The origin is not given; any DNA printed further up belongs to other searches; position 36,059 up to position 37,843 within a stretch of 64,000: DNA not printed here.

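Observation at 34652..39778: Run of three signal-peptide-less metal hydrolases (thermolysin-like, MBL-fold, M6/InhA-like) directly downstream of the STAND gene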

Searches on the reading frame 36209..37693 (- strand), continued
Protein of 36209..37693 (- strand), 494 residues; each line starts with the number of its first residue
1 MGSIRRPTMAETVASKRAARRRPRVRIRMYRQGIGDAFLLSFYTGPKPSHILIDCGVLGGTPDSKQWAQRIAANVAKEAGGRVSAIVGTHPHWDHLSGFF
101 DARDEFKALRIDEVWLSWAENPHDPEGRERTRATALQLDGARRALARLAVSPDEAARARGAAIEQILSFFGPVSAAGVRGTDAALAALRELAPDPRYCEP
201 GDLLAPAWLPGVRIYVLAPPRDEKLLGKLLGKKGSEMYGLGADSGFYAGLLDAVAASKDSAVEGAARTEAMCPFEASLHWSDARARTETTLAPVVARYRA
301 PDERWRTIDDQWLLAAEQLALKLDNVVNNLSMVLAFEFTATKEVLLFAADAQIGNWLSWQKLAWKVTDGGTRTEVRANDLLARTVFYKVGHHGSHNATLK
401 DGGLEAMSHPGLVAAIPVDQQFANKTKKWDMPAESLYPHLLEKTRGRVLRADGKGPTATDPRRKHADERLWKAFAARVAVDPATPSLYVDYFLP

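Call 93: get_annotated_region(hit=H53, flank=6000)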
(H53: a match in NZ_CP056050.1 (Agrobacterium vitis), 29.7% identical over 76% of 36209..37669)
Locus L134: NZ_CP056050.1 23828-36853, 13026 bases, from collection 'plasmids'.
description: Agrobacterium vitis strain CG78 plasmid pAvCG78b, complete sequence
organism: Agrobacterium vitis (NCBI taxid 373)
taxonomy: Bacteria; Pseudomonadota; Alphaproteobacteria; Hyphomicrobiales; Rhizobiaceae; Agrobacterium; Agrobacterium vitis
host: -; source: Vitis vinifera; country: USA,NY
typing (MOB-suite, as given by PLSDB): conjugative; relaxase MOBQ; mating-pair formation MPF_T
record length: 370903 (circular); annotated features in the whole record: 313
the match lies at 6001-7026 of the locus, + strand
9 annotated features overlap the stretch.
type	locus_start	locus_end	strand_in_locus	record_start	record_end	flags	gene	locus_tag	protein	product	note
CDS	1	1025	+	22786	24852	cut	-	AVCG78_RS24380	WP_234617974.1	UvrD-helicase domain-containing protein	-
CDS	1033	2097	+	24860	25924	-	-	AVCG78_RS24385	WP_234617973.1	PD-(D/E)XK nuclease family protein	-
CDS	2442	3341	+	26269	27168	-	-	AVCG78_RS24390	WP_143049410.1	hypothetical protein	-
CDS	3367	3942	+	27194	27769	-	-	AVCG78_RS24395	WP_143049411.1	hypothetical protein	-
CDS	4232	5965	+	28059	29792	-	-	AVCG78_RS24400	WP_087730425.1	hypothetical protein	-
CDS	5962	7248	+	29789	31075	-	-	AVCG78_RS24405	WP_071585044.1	hypothetical protein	-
CDS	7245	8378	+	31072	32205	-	-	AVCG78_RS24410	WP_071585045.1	DUF2235 domain-containing protein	-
CDS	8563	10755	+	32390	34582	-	-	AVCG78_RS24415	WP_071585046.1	hypothetical protein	-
CDS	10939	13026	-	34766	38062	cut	-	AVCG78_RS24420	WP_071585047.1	DEAD/DEAH box helicase family protein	-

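Call 94: get_annotated_region(hit=H48, flank=6000)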
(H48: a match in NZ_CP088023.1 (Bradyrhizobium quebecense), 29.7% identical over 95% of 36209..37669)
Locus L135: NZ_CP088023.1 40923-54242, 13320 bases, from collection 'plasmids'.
description: Bradyrhizobium quebecense strain 66S1MB plasmid pBq66S1MBa, complete sequence
organism: Bradyrhizobium quebecense (NCBI taxid 2748629)
taxonomy: Bacteria; Pseudomonadota; Alphaproteobacteria; Hyphomicrobiales; Nitrobacteraceae; Bradyrhizobium; Bradyrhizobium quebecense
host: -; source: Glycine max cv. AC Glengarry,Cell culture,Root nodule from soybean plant inoculated with root zone soil from ...; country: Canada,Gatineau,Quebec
typing (MOB-suite, as given by PLSDB): conjugative; relaxase MOBP,MOBQ; mating-pair formation MPF_T
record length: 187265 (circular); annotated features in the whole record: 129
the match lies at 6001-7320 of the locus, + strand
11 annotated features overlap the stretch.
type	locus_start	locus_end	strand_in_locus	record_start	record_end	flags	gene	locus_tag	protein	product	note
CDS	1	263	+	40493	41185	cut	-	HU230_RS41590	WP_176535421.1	hypothetical protein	-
CDS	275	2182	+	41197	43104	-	-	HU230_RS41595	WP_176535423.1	GMC family oxidoreductase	-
CDS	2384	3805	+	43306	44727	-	-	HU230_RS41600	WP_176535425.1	phospholipase D-like domain-containing protein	-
CDS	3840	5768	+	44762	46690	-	-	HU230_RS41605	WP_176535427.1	peptidase M4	-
CDS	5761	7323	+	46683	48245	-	-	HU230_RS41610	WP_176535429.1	MBL fold metallo-hydrolase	-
CDS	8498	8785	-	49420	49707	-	-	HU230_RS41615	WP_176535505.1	SOS response transcriptional repressor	-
CDS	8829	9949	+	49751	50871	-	-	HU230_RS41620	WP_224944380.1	IS630 family transposase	-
CDS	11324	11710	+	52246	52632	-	-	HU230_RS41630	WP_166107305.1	type II toxin-antitoxin system VapC family toxin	-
CDS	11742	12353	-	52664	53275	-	-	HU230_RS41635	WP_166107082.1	TraH family protein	GO:0000160 - phosphorelay signal transduction system [Evidence IEA]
CDS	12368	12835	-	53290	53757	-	-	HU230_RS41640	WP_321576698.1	nitrilase-related carbon-nitrogen hydrolase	GO:0006807 - nitrogen compound metabolic process [Evidence IEA]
CDS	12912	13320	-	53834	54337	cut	traF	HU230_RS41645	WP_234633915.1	conjugative transfer signal peptidase TraF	-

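Call 95: get_annotated_region(hit=H57, flank=6000)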
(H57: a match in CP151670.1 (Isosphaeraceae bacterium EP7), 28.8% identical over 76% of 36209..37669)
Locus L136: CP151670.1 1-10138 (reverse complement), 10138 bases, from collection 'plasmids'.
description: Isosphaeraceae bacterium EP7 plasmid pEP7_03, complete sequence
organism: Isosphaeraceae bacterium EP7 (NCBI taxid 3139350)
taxonomy: Bacteria; Planctomycetota; Planctomycetia; Isosphaerales; Isosphaeraceae; ; Isosphaeraceae bacterium EP7
host: -; source: -; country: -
typing (MOB-suite, as given by PLSDB): non-mobilizable
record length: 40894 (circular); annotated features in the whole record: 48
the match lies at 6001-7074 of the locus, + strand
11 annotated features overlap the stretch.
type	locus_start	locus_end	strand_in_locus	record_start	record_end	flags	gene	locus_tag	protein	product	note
CDS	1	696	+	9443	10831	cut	-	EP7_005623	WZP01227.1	DnaB-like helicase C-terminal domain-containing protein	-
CDS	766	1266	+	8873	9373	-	-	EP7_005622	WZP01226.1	hypothetical protein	-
CDS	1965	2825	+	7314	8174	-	-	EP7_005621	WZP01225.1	caspase family protein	-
CDS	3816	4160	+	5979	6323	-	-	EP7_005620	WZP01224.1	helix-turn-helix transcriptional regulator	-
CDS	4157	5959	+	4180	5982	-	-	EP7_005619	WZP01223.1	hypothetical protein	-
CDS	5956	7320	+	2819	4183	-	-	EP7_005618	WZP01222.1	hypothetical protein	-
CDS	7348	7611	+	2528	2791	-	-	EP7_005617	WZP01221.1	hypothetical protein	-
CDS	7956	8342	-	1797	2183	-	-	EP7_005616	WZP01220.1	hypothetical protein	-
CDS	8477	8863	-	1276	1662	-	-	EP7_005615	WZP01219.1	hypothetical protein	-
CDS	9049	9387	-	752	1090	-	-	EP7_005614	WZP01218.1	hypothetical protein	-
CDS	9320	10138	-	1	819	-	-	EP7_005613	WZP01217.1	AAA family ATPase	-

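Call 115: search_protein_families(library=phrogs, proteins=[window:36209-37669:-], max_evalue=0.001)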
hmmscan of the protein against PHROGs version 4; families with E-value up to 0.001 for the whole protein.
window:36209-37669:- (486 aa): 0 families
